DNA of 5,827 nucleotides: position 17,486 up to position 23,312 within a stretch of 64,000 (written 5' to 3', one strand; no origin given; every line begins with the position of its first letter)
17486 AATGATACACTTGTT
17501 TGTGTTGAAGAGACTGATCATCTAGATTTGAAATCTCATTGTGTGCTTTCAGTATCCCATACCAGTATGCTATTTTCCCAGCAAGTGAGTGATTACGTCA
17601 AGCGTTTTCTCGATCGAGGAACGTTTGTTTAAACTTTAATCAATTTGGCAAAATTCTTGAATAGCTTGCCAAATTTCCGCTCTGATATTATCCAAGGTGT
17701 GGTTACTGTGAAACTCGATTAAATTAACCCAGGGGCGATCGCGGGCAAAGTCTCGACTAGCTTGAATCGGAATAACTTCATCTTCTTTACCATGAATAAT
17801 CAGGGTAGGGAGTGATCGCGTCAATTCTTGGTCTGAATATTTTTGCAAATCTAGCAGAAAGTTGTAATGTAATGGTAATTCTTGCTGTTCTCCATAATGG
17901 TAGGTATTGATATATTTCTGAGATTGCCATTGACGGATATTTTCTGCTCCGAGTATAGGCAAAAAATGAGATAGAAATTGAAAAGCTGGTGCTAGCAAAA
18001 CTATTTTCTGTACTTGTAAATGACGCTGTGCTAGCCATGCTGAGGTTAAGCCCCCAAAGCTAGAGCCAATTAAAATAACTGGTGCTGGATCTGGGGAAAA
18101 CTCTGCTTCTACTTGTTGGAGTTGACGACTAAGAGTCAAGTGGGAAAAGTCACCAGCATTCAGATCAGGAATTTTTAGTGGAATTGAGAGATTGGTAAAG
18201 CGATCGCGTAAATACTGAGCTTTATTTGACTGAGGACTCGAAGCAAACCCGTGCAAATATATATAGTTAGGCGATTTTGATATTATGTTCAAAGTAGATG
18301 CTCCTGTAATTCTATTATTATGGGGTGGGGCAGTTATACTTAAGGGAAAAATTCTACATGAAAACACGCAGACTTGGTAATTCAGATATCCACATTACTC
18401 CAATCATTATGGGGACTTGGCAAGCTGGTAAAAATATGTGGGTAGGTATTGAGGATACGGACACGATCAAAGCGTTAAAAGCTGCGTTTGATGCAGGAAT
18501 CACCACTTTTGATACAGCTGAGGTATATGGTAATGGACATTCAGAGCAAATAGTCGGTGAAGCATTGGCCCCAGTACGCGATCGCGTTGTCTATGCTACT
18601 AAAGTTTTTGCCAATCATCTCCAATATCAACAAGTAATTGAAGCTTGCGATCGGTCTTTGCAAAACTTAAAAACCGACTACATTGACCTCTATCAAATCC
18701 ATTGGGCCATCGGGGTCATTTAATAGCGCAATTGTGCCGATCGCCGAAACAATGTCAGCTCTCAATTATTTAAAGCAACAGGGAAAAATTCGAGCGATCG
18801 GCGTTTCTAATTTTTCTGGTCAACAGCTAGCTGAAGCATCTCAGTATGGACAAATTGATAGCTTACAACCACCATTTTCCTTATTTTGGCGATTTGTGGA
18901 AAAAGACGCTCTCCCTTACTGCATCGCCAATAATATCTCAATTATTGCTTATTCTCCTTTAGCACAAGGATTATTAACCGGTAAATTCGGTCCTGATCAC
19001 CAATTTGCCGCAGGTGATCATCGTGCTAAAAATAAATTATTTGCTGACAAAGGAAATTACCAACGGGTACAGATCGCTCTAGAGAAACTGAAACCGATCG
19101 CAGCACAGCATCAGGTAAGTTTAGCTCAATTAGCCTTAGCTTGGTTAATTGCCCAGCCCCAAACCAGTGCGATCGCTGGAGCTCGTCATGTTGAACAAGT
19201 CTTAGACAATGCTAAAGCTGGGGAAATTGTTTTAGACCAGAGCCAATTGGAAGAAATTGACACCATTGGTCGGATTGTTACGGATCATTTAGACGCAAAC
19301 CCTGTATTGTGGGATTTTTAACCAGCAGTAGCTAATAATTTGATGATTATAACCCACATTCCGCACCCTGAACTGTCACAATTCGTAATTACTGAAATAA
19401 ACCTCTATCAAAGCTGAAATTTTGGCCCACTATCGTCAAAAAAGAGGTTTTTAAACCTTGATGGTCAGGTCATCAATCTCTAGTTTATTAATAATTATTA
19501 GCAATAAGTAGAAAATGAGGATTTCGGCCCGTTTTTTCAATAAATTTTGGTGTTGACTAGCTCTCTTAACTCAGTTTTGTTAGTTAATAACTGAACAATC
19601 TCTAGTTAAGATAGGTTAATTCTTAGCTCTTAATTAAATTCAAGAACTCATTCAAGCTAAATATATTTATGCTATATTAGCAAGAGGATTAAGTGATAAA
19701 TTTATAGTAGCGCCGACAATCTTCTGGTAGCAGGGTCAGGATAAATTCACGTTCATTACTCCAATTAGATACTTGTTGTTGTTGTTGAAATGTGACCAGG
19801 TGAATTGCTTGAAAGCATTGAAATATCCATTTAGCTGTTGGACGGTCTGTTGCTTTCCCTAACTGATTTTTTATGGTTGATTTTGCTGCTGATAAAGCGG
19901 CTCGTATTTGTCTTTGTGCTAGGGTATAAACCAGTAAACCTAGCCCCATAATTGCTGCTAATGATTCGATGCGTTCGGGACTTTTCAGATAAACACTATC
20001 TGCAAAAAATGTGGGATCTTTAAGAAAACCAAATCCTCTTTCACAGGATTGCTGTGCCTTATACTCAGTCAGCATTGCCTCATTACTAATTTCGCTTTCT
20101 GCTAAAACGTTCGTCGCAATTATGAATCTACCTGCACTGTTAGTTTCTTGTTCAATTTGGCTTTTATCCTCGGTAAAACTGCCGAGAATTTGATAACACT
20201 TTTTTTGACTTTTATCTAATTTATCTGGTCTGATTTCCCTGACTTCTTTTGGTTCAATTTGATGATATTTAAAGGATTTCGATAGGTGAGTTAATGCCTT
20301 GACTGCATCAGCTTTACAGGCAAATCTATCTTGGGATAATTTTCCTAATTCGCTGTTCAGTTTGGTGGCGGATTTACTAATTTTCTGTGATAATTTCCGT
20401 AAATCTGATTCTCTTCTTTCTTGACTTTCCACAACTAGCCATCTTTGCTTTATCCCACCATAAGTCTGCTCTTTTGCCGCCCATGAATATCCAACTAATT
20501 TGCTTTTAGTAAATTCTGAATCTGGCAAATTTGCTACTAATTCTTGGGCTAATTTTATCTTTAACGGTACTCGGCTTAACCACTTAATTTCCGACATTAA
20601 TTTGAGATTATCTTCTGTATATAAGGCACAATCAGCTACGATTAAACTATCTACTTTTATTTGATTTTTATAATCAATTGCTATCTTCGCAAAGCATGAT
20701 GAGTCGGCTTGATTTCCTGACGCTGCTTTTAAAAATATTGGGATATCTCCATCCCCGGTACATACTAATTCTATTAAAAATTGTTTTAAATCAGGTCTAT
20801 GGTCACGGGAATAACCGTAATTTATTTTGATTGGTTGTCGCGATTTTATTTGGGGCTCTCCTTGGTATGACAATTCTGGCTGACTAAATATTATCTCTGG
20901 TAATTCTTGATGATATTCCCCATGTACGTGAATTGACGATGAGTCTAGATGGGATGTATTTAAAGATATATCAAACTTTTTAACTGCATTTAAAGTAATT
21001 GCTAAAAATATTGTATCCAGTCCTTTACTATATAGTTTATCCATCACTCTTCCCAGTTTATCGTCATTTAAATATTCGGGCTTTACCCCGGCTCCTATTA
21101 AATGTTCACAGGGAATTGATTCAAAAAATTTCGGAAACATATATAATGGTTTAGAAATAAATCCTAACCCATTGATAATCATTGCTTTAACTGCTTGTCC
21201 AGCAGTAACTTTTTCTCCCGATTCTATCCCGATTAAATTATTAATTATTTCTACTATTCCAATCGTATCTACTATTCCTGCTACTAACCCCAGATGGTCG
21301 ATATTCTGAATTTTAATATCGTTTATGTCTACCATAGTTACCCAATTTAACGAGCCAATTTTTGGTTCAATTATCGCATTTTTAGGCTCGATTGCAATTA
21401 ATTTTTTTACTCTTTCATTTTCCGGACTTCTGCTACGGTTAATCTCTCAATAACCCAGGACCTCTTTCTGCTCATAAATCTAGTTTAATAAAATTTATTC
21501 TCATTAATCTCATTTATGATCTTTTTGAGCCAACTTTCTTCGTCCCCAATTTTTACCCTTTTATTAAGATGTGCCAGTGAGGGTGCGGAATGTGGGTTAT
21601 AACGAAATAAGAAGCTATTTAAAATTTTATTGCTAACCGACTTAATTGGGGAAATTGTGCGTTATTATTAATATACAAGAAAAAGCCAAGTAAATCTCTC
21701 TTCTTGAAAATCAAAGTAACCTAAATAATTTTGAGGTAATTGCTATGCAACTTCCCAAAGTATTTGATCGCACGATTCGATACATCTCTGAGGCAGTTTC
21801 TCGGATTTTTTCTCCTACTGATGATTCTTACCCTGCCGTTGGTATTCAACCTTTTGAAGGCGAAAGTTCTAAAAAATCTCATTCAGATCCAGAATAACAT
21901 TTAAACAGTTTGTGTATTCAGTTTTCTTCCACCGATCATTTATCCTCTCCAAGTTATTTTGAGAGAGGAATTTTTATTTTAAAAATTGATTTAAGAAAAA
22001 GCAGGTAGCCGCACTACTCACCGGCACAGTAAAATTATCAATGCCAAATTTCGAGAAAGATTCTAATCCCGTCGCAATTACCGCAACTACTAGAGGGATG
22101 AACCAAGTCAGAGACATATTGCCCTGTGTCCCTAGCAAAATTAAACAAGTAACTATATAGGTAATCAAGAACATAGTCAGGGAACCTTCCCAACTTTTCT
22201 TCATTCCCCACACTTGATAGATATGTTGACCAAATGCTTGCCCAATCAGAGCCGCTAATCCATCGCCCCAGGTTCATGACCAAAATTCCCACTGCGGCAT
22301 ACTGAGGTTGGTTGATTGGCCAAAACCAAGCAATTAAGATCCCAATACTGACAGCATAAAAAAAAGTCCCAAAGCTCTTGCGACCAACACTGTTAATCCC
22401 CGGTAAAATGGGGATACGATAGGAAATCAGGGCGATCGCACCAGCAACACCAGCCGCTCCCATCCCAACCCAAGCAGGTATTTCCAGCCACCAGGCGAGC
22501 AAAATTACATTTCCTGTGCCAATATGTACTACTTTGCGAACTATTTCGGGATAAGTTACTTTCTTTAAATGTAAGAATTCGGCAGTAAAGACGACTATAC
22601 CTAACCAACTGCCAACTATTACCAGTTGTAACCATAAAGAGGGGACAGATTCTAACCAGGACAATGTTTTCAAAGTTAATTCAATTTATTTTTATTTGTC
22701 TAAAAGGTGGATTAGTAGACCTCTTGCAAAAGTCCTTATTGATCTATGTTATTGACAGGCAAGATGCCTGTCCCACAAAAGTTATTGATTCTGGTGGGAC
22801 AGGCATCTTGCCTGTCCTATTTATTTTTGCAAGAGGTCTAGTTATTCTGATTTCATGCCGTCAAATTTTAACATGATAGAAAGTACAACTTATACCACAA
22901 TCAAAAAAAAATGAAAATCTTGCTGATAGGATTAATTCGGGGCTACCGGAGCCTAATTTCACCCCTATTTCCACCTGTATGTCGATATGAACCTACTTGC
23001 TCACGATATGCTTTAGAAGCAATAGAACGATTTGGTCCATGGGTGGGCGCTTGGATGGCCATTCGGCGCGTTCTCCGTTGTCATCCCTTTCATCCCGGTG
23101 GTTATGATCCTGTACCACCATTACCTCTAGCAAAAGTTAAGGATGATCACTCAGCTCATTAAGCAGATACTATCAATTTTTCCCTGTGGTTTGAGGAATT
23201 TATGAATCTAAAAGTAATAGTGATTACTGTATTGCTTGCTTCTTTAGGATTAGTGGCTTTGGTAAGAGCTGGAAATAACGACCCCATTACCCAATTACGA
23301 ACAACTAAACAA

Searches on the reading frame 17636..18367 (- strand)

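Call 39: search_protein_families(library=padloc, proteins=[window:17636-18367:-], max_evalue=0.00001)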
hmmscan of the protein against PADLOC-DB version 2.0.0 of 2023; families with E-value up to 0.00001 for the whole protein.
window:17636-18367:- (243 aa): 0 families

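Call 40: search_protein_families(library=pfam, proteins=[window:17636-18367:-], max_evalue=0.00001)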
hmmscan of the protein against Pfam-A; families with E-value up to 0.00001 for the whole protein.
window:17636-18367:- (243 aa): 4 families
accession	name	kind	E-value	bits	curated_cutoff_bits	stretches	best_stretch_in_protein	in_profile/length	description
PF05728.18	UPF0227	-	3.3e-43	148.2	21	1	35-237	2-184/187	Uncharacterised protein family (UPF0227)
PF12146.15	Hydrolase_4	-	6.5e-12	45.7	27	1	84-210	67-216/239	Serine aminopeptidase, S33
PF00561.26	Abhydrolase_1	-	4.9e-11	43.2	25.8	1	69-149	47-121/245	alpha/beta hydrolase fold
PF12697.13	Abhydrolase_6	-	4e-06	28.1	26.3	1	66-210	32-192/217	Alpha/beta hydrolase family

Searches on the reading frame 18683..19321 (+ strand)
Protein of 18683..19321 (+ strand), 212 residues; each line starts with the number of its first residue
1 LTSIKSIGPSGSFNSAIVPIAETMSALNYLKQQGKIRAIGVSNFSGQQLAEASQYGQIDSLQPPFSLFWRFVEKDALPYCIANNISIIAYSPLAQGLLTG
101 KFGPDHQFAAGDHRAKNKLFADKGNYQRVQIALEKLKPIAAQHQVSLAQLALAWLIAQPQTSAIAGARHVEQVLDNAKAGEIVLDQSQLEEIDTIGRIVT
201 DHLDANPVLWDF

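Call 39: search_protein_families(library=padloc, proteins=[window:18683-19321:+], max_evalue=0.00001)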
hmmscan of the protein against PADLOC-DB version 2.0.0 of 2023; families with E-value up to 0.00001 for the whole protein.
window:18683-19321:+ (212 aa): 0 families

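Call 40: search_protein_families(library=pfam, proteins=[window:18683-19321:+], max_evalue=0.00001)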
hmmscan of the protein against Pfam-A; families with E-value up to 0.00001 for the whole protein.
window:18683-19321:+ (212 aa): 1 family
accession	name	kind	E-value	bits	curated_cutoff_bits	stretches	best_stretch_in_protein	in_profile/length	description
PF00248.27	Aldo_ket_red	-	2.7e-42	145.3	24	1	17-195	114-289/291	Aldo/keto reductase family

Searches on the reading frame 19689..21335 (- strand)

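Call 39: search_protein_families(library=padloc, proteins=[window:19689-21335:-], max_evalue=0.00001)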
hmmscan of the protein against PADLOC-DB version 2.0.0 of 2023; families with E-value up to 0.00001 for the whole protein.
window:19689-21335:- (548 aa): 0 families

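Call 40: search_protein_families(library=pfam, proteins=[window:19689-21335:-], max_evalue=0.00001)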
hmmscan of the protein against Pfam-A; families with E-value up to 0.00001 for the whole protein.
window:19689-21335:- (548 aa): 1 family
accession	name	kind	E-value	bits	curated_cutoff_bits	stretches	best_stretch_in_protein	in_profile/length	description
PF14104.11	DUF4277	-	3.8e-42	143.5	25.4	1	8-114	2-108/109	Domain of unknown function (DUF4277)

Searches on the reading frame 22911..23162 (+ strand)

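Call 23: search_protein_families(library=pfam, proteins=[window:22911-23162:+], max_evalue=0.001)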
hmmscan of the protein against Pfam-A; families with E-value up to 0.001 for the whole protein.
window:22911-23162:+ (83 aa): 1 family
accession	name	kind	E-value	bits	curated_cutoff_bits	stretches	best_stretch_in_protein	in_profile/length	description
PF01809.23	YidD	-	2.1e-31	108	27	1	4-68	3-67/67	Putative membrane protein insertion efficiency factor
